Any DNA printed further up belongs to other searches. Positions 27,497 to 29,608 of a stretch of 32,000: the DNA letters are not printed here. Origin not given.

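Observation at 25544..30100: ORF with no start codon + large NurA-like + HerA-like ATPase + winged-helix ORF: candidate uncharacterised nuclease/translocase defence cassette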

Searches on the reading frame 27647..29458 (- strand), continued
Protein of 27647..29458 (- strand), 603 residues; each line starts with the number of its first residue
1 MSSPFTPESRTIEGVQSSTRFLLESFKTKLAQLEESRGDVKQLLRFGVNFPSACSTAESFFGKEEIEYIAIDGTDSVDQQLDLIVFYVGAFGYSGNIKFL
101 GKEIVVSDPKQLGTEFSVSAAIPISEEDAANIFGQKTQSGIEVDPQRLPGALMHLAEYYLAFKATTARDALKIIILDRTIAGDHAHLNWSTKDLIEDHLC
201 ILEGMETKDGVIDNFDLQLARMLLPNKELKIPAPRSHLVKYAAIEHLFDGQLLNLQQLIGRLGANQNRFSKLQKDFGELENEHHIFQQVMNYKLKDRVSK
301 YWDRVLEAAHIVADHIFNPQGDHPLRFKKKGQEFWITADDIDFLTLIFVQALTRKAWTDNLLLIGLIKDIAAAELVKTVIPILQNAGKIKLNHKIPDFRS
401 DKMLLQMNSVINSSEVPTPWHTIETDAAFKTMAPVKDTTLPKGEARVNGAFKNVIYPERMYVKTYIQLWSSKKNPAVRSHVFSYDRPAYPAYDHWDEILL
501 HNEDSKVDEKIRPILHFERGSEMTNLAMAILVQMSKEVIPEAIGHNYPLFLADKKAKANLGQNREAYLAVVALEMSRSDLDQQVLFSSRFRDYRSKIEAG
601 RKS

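Call 43: search_solved_structures(query=A2, max_evalue=10, show_alignments=3)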
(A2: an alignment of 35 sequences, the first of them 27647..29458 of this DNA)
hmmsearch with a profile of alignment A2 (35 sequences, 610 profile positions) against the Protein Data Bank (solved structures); distinct sequences matched with E-value up to 10: 12.
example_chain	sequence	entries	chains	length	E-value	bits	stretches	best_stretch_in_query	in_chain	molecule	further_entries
3tai_A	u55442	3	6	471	0.0012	20.6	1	37-94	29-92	DNA double-strand break repair protein nurA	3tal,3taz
8za5_A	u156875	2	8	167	0.023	16.3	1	246-332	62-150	MarR-family transcriptional regulator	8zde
9vg2_A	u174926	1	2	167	0.029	16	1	247-332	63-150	MarR-family transcriptional regulator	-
7bqb_A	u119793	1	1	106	0.038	15.6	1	259-302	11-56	NF6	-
7tgh_AB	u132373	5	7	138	0.25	13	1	213-312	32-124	Acyl carrier protein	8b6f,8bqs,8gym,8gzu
1i1g_A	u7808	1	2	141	0.3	12.7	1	246-347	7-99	TRANSCRIPTIONAL REGULATOR LRPA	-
2lnb_A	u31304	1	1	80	0.33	12.6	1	233-283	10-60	Z-DNA-binding protein 1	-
5gpy_B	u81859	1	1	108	0.38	12.3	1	241-312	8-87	Transcription initiation factor IIE subunit beta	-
9j89_D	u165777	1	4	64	0.6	11.7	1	240-283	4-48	Z-DNA-binding protein 1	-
9w4v_A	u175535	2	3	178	0.82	11.2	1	235-320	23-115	Uncharacterized HTH-type transcriptional regulator PH0140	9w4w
8gbd_A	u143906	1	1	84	1.1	10.9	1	231-284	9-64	Double-stranded RNA-specific adenosine deaminase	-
8gbc_A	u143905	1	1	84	2.3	9.8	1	231-284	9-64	Double-stranded RNA-specific adenosine deaminase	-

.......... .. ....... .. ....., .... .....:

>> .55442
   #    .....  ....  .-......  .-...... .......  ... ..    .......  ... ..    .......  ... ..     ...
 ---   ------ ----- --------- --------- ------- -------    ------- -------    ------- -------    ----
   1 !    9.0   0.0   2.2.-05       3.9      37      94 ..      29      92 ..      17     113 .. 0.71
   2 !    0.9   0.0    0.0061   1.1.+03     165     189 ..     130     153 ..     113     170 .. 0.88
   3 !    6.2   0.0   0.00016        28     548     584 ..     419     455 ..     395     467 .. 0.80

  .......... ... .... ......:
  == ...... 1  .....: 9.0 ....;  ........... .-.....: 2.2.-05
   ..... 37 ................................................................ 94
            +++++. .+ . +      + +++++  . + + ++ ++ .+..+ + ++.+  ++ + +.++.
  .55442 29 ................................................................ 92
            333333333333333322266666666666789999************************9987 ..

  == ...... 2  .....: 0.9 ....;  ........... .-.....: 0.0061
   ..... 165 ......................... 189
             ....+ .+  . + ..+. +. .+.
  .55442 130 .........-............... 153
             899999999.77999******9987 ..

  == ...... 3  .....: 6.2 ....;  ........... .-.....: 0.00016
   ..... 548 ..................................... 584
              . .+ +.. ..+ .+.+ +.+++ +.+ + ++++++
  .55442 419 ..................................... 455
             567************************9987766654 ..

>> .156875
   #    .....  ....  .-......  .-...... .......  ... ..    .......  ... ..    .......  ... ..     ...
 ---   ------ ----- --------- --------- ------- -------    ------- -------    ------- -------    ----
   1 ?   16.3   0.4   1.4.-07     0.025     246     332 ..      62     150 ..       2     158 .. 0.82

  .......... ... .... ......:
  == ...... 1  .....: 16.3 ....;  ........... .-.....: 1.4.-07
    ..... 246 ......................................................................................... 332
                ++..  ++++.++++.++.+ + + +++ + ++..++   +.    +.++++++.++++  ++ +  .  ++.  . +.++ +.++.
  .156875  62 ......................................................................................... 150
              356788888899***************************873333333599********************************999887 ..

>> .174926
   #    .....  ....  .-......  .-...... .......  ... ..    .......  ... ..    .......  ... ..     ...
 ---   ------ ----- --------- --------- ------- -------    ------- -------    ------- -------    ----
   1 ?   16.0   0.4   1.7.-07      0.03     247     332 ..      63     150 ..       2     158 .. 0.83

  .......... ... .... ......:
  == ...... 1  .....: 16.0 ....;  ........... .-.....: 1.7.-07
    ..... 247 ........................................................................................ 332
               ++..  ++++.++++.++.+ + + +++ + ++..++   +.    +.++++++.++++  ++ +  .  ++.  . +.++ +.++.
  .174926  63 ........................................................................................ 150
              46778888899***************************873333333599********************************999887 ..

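Call 44: find_homologous_proteins(query=A2, max_evalue=0.00001)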
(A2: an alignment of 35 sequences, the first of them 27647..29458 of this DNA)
Query A2 (35 sequences) (603 aa, profile of the alignment): 318 proteins with E <= 0.00001 among 8000 candidates; the best 120 are listed.
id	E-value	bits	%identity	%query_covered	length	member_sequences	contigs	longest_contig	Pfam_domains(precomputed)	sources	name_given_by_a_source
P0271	1.9e-200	686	32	91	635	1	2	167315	-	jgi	-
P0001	9.4e-195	667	100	100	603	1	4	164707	-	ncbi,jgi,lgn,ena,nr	ncbi:MAG: hypothetical protein FJ358_06080 [Thaumarchaeota archaeon]|nr:hypothetical protein [Nitros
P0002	1.5e-189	650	88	99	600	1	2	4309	-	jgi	jgi:hypothetical protein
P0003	5.6e-185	634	87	99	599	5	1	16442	-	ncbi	-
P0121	7.7e-185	634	58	99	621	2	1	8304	-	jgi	-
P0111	1.2e-184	633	58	99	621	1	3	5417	-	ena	-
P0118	8.3e-184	631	58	99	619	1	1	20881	-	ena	-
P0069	9.4e-184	630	60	99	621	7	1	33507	-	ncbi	-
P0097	5.5e-183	628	59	99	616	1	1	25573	-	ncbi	-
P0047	7.3e-182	624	61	98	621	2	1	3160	-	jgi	jgi:hypothetical protein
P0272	1.3e-181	623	59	99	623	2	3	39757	-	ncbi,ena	-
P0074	2.6e-181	622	59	99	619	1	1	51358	-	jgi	jgi:hypothetical protein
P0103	7.3e-181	621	58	98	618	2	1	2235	-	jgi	-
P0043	2.9e-180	619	61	99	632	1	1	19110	-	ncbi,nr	ncbi:MAG: hypothetical protein OK455_05435 [Thaumarchaeota archaeon]|nr:hypothetical protein [Nitros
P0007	4.0e-180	618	70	99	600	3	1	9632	-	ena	-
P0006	1.6e-179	616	71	99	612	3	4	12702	-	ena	-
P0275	1.2e-177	610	58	98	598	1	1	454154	-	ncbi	ncbi:MAG: hypothetical protein QXV32_00030 [Conexivisphaerales archaeon]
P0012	7.2e-177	608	67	98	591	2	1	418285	-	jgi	jgi:hypothetical protein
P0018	6.4e-176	605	67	99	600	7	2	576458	-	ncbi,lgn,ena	-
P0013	4.1e-174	599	67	99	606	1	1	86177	-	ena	-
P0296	1.3e-172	594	58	99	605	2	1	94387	PF09376.17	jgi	-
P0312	1.2e-170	587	48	99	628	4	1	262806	-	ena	-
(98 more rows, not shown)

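Call 46: find_related_loci(query=A1, collection=genome_contigs, flank=8000)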
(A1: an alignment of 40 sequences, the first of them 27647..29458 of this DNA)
Query A1 (603 aa) in genome_contigs; peptide patterns used: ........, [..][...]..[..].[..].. (x = any residue, [..] = any of these).
123 stretches matched a pattern; 60 encode a relative of the query (tblastn E <= 1e-3); 60 distinct loci.
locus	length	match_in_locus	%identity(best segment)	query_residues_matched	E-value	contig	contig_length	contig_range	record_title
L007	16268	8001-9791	87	6-603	0e+0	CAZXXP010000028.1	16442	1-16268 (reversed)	MAG TPA_asm: uncultured Nitrosopumilales archaeon isolate SRP119689_co1_185 genome assembly, contig: NODE_4930_length_16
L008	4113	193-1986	71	5-602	0e+0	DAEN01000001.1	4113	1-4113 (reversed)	MAG TPA_asm: Thaumarchaeota archaeon UBA141 UBA141_contig_275268, whole genome shotgun sequence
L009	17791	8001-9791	67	7-602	0e+0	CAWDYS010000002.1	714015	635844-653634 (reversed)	MAG: uncultured Nitrososphaerota archaeon isolate MFD01476.bin.2.3 genome assembly, contig: contig_49971, whole genome s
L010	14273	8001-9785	68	8-602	0e+0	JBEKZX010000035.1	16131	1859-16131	MAG: Conexivisphaerales archaeon isolate SPRUCE 7 SPRUCE_7_35, whole genome shotgun sequence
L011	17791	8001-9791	68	8-603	0e+0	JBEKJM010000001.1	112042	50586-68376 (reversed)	MAG: Nitrososphaerales archaeon isolate SPRUCE 323 SPRUCE_323_1, whole genome shotgun sequence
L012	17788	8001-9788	67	8-602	0e+0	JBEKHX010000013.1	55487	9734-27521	MAG: Nitrososphaerales archaeon isolate SPRUCE 287 SPRUCE_287_13, whole genome shotgun sequence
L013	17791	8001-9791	65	8-603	0e+0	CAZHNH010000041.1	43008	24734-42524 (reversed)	MAG TPA_asm: uncultured Nitrosopumilales archaeon isolate SRP140028_co1_624 genome assembly, contig: k141_3018347, whole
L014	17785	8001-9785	67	8-602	0e+0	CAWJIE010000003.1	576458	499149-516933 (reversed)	MAG: uncultured Nitrososphaerota archaeon isolate MFD03726.bin.2.165 genome assembly, contig: contig_34448, whole genome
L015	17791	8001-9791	60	8-603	0e+0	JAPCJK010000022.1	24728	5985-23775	MAG: Thaumarchaeota archaeon isolate SubAcS15-57 SubAcS15-57_22, whole genome shotgun sequence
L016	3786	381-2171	60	8-603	0e+0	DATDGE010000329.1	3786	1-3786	MAG TPA_asm: Nitrososphaerales archaeon isolate SMAG_U244 k141_368106, whole genome shotgun sequence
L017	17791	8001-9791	60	8-603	0e+0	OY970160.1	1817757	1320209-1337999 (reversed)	MAG: uncultured Nitrososphaerales archaeon isolate MFD09222.bin.1.114 genome assembly, chromosome: 1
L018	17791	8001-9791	60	8-603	0e+0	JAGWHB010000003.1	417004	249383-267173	MAG: Thaumarchaeota archaeon isolate REEA66 REEA66_3_length_417004_cov_7.718824, whole genome shotgun sequence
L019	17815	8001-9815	59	8-603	0e+0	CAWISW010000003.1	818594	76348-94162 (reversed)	MAG: uncultured Nitrososphaerota archaeon isolate MFD09222.bin.2.175 genome assembly, contig: contig_78710, whole genome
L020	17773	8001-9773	60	8-598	0e+0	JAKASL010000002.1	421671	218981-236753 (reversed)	MAG: archaeon isolate YP1.bin46 NODE_17_length_421671_cov_135.263685, whole genome shotgun sequence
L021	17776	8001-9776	59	8-598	0e+0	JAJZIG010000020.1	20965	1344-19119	MAG: archaeon isolate LSA3.bin14 NODE_3929_length_20965_cov_1.349122, whole genome shotgun sequence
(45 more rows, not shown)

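Call 50: find_encoding_contigs(protein=P0271, flank=10000, max_places=2)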
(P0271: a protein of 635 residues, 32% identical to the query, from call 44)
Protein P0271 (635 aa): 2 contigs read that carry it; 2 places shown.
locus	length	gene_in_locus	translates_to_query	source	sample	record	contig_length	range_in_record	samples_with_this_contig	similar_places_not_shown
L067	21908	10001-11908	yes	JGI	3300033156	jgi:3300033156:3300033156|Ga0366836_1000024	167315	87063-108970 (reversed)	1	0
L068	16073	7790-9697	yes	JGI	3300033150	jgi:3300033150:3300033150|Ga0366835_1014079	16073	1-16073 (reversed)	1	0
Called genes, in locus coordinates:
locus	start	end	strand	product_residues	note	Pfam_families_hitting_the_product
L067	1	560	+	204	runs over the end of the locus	PF01725:Ham1p_like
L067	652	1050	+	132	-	PF08069:Ribosomal_S13_N, PF00312:Ribosomal_S15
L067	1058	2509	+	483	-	PF01368:DHH, PF21763:DHH_CID, PF02272:DHHA1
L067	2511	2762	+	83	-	-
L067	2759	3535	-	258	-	PF01656:CbiA, PF07015:VirC1 (faint), PF09140:MipZ (faint), PF10609:ParA, PF13614:AAA_31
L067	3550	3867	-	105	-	-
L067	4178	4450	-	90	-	PF14947:HTH_45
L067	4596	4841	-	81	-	-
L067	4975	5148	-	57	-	-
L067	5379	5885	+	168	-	-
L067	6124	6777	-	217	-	PF13641:Glyco_tranf_2_3, PF00535:Glycos_transf_2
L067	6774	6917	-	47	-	-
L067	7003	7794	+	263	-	PF24038:DUF7347 (weak), PF13412:HTH_24 (faint)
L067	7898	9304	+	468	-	-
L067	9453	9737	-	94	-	PF14947:HTH_45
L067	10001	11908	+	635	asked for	-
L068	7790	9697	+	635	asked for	-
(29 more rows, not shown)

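Call 51: find_encoding_contigs(protein=P0312, flank=10000, max_places=1)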
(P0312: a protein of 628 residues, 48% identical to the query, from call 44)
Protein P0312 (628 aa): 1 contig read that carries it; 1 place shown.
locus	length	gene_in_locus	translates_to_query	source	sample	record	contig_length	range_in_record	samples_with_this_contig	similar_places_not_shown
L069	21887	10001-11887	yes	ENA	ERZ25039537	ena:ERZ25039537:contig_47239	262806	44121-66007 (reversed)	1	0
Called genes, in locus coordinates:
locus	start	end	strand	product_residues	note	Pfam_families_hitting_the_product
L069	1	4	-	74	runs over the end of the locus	-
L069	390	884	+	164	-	-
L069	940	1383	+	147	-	-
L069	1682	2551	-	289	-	PF01545:Cation_efflux, PF16916:ZT_dimer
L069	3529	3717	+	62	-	PF01022:HTH_5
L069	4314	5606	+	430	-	PF00089:Trypsin, PF13365:Trypsin_2, PF13180:PDZ_2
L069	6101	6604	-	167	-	-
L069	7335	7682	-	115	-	PF04930:FUN14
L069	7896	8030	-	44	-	-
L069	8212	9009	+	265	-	PF19810:HFX_2341_N, PF22665:WHD_DUF6293 (faint)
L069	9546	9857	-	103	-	-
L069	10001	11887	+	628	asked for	-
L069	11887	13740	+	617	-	PF01935:DUF87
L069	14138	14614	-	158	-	-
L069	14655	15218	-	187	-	-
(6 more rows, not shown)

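Call 64: search_protein_families(library=pfam, proteins=[L015:13024-14463:-, L005:11726-12571:-], max_evalue=1)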
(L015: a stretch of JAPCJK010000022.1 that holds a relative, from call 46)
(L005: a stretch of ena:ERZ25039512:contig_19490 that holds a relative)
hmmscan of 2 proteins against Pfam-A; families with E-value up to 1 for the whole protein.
L015:13024-14463:- (479 aa): 2 families
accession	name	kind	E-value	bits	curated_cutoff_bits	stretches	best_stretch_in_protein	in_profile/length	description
PF07690.21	MFS_1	-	3.1e-50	171.5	33.4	2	12-191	2-183/347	Major Facilitator Superfamily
PF00083.30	Sugar_tr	-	5.9e-08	32.4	22.3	2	45-180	50-190/452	Sugar (and other) transporter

L005:11726-12571:- (281 aa): 5 families
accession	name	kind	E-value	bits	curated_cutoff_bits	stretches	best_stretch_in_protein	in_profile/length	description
PF12705.13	PDDEXK_1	-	1.8e-07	31.8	22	1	108-274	105-247/247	PD-(D/E)XK nuclease superfamily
PF09810.15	Exo5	-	1.9e-07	31.4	25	2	223-273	312-364/367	Exonuclease V - a 5' deoxyribonuclease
PF08774.17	VRR_NUC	-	0.022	15.2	23.8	1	100-165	35-99/116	VRR-NUC domain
PF16572.11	HlyD_D4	-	0.057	13.7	26.4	0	35-44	34-43/55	Long alpha hairpin domain of cation efflux system protein, CusB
PF01930.23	Cas_Cas4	-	0.065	13.8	22.7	0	216-273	101-158/160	Domain of unknown function DUF83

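Call 67: find_encoding_contigs(protein=P0002, flank=5000, max_places=2)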
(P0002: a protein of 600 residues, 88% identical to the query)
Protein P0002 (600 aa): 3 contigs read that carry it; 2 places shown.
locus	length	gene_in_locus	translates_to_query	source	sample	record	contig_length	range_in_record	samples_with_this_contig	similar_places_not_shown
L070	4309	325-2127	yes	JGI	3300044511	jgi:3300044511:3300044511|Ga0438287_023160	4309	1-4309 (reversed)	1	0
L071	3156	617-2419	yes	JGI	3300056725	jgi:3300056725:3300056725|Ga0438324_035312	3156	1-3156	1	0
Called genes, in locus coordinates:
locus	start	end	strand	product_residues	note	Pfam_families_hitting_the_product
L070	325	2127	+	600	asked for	-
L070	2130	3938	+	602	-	PF01935:DUF87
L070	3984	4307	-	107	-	?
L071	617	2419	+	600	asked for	-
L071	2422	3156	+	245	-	?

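Call 68: find_encoding_contigs(protein=P0006, flank=8000, max_places=2)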
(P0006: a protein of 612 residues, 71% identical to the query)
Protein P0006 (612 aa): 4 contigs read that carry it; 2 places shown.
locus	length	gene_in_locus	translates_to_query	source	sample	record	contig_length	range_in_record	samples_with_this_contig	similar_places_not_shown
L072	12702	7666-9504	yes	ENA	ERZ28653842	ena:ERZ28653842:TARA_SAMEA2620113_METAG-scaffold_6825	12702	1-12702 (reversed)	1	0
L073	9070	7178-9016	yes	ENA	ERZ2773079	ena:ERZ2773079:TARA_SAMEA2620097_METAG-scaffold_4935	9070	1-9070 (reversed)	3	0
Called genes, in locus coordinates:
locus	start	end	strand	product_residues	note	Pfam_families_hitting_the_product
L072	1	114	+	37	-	?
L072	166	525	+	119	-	-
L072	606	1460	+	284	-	PF02625:XdhC_CoxI, PF13478:XdhC_C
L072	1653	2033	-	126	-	PF02416:TatA_B_E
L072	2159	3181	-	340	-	PF00296:Bac_luciferase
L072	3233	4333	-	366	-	PF02423:OCD_Mu_crystall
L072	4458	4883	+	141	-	PF03928:HbpS-like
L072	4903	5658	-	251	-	PF03476:MOSC_N (weak), PF03473:MOSC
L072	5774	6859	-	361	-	PF01551:Peptidase_M23 (faint)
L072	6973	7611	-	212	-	-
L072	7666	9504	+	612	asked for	-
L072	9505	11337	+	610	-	PF01935:DUF87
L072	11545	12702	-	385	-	?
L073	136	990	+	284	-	PF02625:XdhC_CoxI, PF13478:XdhC_C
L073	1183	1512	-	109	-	PF02416:TatA_B_E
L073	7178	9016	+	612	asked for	-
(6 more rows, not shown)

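Call 74: search_protein_families(library=phrogs, proteins=[window:27647-29458:-], max_evalue=0.1)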
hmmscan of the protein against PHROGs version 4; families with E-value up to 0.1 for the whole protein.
window:27647-29458:- (603 aa): 0 families
